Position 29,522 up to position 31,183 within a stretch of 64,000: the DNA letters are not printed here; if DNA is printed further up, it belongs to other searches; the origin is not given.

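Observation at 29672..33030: AT-rich, HIP1-free operon: FolC-type Mur ligase plus two ATP-grasp ligases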

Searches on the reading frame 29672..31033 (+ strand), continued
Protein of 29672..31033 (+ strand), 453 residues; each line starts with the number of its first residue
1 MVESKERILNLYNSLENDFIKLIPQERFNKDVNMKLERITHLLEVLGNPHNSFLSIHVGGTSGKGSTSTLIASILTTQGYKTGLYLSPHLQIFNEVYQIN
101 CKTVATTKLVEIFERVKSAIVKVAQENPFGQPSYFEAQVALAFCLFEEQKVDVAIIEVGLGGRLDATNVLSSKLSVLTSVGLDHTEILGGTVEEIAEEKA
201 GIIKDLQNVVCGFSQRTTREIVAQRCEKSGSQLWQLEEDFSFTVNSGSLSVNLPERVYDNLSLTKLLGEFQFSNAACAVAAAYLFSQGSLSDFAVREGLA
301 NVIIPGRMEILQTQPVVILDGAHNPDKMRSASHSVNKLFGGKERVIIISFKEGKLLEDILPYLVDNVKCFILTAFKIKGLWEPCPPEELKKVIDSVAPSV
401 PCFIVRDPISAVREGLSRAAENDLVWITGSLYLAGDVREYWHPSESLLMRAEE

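Call 47: find_encoding_contigs(protein=P0129, flank=8000, max_places=2)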
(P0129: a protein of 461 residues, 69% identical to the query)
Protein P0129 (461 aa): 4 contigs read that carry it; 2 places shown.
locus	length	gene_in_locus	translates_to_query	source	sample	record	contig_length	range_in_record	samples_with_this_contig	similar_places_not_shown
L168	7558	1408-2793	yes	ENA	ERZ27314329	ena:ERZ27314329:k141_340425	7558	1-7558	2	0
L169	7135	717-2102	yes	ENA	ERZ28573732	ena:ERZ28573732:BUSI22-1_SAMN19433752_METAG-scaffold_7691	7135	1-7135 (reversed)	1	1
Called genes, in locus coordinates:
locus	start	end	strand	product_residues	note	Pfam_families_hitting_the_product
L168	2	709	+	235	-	?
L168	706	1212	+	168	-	PF06527:TniQ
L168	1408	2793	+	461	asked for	PF08245:Mur_ligase_M, PF27239:FOL3_C, PF02875:Mur_ligase_C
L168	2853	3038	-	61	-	-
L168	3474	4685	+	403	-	-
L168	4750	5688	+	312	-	PF08443:RimK (weak)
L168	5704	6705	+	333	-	PF02955:GSH-S_ATP (faint), PF08443:RimK (weak), PF07478:Dala_Dala_lig_C (faint), PF08443:RimK (weak)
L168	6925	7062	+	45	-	-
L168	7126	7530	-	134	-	PF13411:MerR_1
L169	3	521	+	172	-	?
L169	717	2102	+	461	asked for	PF08245:Mur_ligase_M, PF27239:FOL3_C, PF02875:Mur_ligase_C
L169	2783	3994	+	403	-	-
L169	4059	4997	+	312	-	PF08443:RimK (weak)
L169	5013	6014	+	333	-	PF02955:GSH-S_ATP (faint), PF08443:RimK (weak), PF07478:Dala_Dala_lig_C (faint), PF08443:RimK (weak)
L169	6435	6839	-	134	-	PF13411:MerR_1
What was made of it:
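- L168/L169 have FolC-x-AG1-AG2 beside TniQ (call 47).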

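Call 48: find_encoding_contigs(protein=P0130, flank=8000, max_places=2)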
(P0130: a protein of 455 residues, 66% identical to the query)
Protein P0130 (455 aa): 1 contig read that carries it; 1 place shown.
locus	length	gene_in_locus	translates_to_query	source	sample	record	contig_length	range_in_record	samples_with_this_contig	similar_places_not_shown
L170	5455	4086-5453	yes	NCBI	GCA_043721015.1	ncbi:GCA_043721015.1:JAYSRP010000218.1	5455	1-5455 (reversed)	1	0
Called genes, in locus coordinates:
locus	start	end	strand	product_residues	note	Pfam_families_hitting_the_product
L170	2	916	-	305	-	?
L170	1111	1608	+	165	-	PF08443:RimK (faint), PF14397:ATPgrasp_ST (faint)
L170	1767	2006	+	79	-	-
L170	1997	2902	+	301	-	-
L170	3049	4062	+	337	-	PF08443:RimK (faint), PF07478:Dala_Dala_lig_C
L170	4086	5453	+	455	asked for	PF08245:Mur_ligase_M, PF27239:FOL3_C, PF02875:Mur_ligase_C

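Call 49: find_encoding_contigs(protein=P0127, flank=8000, max_places=2)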
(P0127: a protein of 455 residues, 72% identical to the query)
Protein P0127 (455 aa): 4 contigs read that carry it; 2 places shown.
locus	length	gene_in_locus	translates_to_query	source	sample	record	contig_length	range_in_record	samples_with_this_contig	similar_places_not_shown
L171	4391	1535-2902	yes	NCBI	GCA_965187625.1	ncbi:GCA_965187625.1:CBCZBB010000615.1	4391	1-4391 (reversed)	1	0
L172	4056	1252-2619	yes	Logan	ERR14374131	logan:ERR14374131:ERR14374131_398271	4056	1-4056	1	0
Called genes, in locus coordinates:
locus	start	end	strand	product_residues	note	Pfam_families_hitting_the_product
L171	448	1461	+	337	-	PF08443:RimK (weak), PF07478:Dala_Dala_lig_C (weak), PF08443:RimK (weak)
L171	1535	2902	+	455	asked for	PF08245:Mur_ligase_M, PF27239:FOL3_C, PF02875:Mur_ligase_C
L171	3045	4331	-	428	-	PF13424:TPR_12 (faint), PF07719:TPR_2 (faint), PF13176:TPR_7 (faint), PF14938:SNAP (faint), PF17874:TPR_MalT (weak)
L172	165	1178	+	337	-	PF08443:RimK (weak), PF07478:Dala_Dala_lig_C (weak), PF08443:RimK (weak)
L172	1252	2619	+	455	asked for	PF08245:Mur_ligase_M, PF27239:FOL3_C, PF02875:Mur_ligase_C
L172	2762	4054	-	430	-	?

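Call 62: search_protein_families(library=ncbifam, proteins=[L082:9863-11119:-, L171:448-1461:+, L168:3474-4685:+], max_evalue=0.001)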
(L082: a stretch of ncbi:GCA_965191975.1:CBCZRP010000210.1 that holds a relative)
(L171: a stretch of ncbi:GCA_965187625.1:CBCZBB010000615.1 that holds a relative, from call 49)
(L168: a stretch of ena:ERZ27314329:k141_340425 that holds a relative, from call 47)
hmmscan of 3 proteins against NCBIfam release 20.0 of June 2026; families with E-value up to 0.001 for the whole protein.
L082:9863-11119:- (418 aa): 16 families
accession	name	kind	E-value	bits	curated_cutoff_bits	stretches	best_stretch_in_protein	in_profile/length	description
TIGR01499.1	folC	subfamily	1.2e-63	215.9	162.65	1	14-397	9-395/400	bifunctional protein FolC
NF008101.0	PRK10846.1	equivalog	2.4e-31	108.9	360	1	3-396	32-408/422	bifunctional tetrahydrofolate synthase/dihydrofolate synthase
NF047860.1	Tet-DihydfolSynFolCMyb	equivalog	2.5e-28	99.2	700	2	23-182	63-221/468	bifunctional tetrahydrofolate synthase/dihydrofolate synthase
NF001124.0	PRK00139.1-2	equivalog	4.2e-11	42.3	476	1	235-390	305-466/500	UDP-N-acetylmuramoyl-L-alanyl-D-glutamate--2,6-diaminopimelate ligase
TIGR01085.1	murE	subfamily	8.2e-10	38.2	257.3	1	235-390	285-445/472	UDP-N-acetylmuramyl-tripeptide synthetase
NF001126.0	PRK00139.1-4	equivalog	7.5e-09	34.6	373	1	235-390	296-456/486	UDP-N-acetylmuramoyl-L-alanyl-D-glutamate--2,6-diaminopimelate ligase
TIGR02068.2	cya_phycin_syn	equivalog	4.9e-07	28.1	850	1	233-389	680-847/862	cyanophycin synthetase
NF001130.0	PRK00139.2-4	equivalog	1.6e-06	27.2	715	1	244-391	331-485/516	UDP-N-acetylmuramoyl-L-alanyl-D-glutamate--2,6-diaminopimelate ligase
NF053645.1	pMurC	equivalog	1.6e-06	27.1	560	1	231-337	314-425/492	pseudomurein biosynthesis peptide ligase pMurC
NF010628.0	PRK14022.1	equivalog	1e-05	24.5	536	1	255-390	314-454/483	UDP-N-acetylmuramoyl-L-alanyl-D-glutamate--L-lysine ligase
NF001123.0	PRK00139.1-1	equivalog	1.2e-05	24.2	586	0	103-157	157-212/493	UDP-N-acetylmuramoyl-L-alanyl-D-glutamate--2,6-diaminopimelate ligase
NF053648.1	pMurE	equivalog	0.00013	20.9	600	0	134-315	182-364/464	pseudomurein biosynthesis peptide ligase pMurE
NF001129.0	PRK00139.2-3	equivalog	0.00028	19.5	762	1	236-381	320-475/517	UDP-N-acetylmuramoyl-L-alanyl-D-glutamate--2,6-diaminopimelate ligase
TIGR01082.1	murC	equivalog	0.00043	19.5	335.1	0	218-335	254-379/449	UDP-N-acetylmuramate--L-alanine ligase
NF008896.0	PRK11929.1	equivalog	0.00065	17.6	1023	0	234-390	308-472/965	bifunctional UDP-N-acetylmuramoyl-L-alanyl-D-glutamate--2,6-diaminopimelate ligase MurE/UDP-N-acetylmuramoyl-tripeptide--D-alanyl-D-alanine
NF010623.0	PRK14016.1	subfamily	0.00077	17.7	877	0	276-389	731-849/871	cyanophycin synthetase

L171:448-1461:+ (337 aa): 21 families
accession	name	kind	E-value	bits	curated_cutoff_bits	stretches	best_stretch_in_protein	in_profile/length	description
TIGR02068.2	cya_phycin_syn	equivalog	1.4e-47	162.2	850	1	57-306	209-448/862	cyanophycin synthetase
NF010623.0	PRK14016.1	subfamily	7.3e-47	160.1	877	1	55-306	208-449/871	cyanophycin synthetase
NF002688.0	PRK02471.1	equivalog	4.5e-42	144.3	425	1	60-316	488-741/756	bifunctional glutamate--cysteine ligase GshA/glutathione synthetase GshB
TIGR03103.1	trio_acet_GNAT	equivalog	2.5e-29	102.3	569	1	103-311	325-529/547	N-acetylglutaminylglutamine synthetase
TIGR01435.1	glu_cys_lig_rel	equivalog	1.2e-25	89.9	656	1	61-323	469-718/719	bifunctional glutamate--cysteine ligase/glutathione synthetase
TIGR00768.1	rimK_fam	subfamily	6.6e-23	81.5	143.4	2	54-175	80-193/276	RimK family alpha-L-glutamate ligase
TIGR02144.1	LysX_arch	equivalog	1.4e-17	63.7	275.6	1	96-175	108-193/281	lysine biosynthesis protein LysX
NF040720.1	MptN_Meth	equivalog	1.9e-12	46.9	350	1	243-306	214-271/291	tetrahydromethanopterin:alpha-L-glutamate ligase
TIGR04443.1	F420_CofF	equivalog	1.7e-10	40.4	300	2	97-176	114-199/283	coenzyme gamma-F420-2:alpha-L-glutamate ligase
NF002378.0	PRK01372.1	subfamily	3.9e-10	38.9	243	1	56-172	95-196/305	D-alanine--D-alanine ligase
NF007764.0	PRK10446.1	equivalog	6.2e-09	35.5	331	1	243-312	212-273/300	30S ribosomal protein S6--L-glutamate ligase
TIGR01205.1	D_ala_D_alaTIGR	subfamily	7.9e-08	31.6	245.65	1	101-175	137-212/318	D-alanine--D-alanine ligase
NF009402.0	PRK12767.1-1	equivalog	6e-06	25.3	218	1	35-154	88-192/329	carbamoyl phosphate synthase-like protein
NF002526.0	PRK01966.1-2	equivalog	4.3e-05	22.6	449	1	106-168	173-235/362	D-alanine--D-alanine ligase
NF011170.0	PRK14572.1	equivalog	0.00027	20.1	489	1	87-181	145-242/351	D-alanyl-alanine synthetase A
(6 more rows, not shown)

L168:3474-4685:+ (403 aa): 0 families

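Call 82: search_protein_families(library=ncbifam, proteins=[L084:914-2257:+, L084:6613-7539:-], max_evalue=0.0001)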
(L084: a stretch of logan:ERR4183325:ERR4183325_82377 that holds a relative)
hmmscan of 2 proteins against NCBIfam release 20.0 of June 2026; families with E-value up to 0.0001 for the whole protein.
L084:914-2257:+ (447 aa): 9 families
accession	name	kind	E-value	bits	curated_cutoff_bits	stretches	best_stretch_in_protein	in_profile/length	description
NF033502.0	Sul4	exception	4.2e-89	298.8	600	1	172-442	6-275/277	sulfonamide-resistant dihydropteroate synthase Sul4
TIGR01496.1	DHPS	equivalog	5.4e-89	298.2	162.6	1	173-441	2-257/258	dihydropteroate synthase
NF008625.0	PRK11613.1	equivalog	3.4e-72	242.9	455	1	167-444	11-274/282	dihydropteroate synthase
NF000296.1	Sul3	exception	6.6e-40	137.4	475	1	173-442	4-262/263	sulfonamide-resistant dihydropteroate synthase Sul3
TIGR01498.1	folK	equivalog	2.4e-39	134.4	54.1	1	10-136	2-128/128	2-amino-4-hydroxy-6-hydroxymethyldihydropteridine diphosphokinase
NF000295.1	Sul2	exception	4e-36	125.2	575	1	173-446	7-268/271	sulfonamide-resistant dihydropteroate synthase Sul2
NF000294.1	Sul1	exception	3.7e-34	118.7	600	1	173-430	3-250/278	sulfonamide-resistant dihydropteroate synthase Sul1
NF010692.0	PRK14092.1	equivalog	8.7e-32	110.1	234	1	10-154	11-154/163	2-amino-4-hydroxy-6-hydroxymethyldihydropteridine diphosphokinase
NF007595.0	PRK10239.1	equivalog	1.8e-29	102.5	252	1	9-153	4-150/159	2-amino-4-hydroxy-6-hydroxymethyldihydropteridine diphosphokinase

L084:6613-7539:- (308 aa): 1 family
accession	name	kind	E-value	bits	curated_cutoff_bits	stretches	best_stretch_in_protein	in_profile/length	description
TIGR02170.1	thyX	equivalog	6.3e-54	182.7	87.9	1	31-238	1-211/211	FAD-dependent thymidylate synthase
